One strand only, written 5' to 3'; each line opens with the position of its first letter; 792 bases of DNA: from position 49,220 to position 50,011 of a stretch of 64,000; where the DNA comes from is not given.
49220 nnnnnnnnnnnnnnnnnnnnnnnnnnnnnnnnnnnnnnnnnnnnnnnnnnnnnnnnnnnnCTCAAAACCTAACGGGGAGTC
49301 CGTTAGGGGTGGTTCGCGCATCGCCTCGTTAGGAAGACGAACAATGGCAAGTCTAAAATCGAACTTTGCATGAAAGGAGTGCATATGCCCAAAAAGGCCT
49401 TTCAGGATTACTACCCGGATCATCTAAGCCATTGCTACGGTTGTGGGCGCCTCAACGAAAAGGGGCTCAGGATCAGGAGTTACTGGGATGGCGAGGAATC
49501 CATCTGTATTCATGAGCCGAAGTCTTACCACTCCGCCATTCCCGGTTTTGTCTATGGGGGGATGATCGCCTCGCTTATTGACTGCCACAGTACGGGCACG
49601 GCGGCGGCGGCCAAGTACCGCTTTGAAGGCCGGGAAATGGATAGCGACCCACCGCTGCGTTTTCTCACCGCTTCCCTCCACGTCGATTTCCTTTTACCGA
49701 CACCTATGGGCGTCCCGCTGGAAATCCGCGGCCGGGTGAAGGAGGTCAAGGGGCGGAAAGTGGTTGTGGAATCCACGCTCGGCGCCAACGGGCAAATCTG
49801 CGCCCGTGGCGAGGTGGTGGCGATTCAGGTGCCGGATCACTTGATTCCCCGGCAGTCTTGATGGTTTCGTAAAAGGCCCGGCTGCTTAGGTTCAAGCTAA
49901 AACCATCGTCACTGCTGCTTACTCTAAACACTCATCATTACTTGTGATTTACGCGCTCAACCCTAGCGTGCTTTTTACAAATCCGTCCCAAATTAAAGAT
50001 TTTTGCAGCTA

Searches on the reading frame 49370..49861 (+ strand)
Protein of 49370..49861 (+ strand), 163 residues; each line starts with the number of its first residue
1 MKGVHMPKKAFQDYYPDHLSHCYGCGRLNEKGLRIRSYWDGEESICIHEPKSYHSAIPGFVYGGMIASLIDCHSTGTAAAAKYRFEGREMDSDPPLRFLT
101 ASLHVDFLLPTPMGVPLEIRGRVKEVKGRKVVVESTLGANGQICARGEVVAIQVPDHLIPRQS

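Call 19: find_encoding_contigs(protein=window:49370-49861:+, flank=10000, max_places=10)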
Protein window:49370-49861:+ (163 aa): no gene with exactly this product is on record in the collection.

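Call 20: search_protein_families(library=pfam, proteins=[window:49370-49861:+])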
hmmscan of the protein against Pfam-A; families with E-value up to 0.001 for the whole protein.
window:49370-49861:+ (163 aa): 1 family
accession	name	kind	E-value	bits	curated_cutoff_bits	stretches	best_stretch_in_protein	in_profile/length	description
PF03061.28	4HBT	-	2.4e-08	34.6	20.6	1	59-135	2-68/79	Thioesterase superfamily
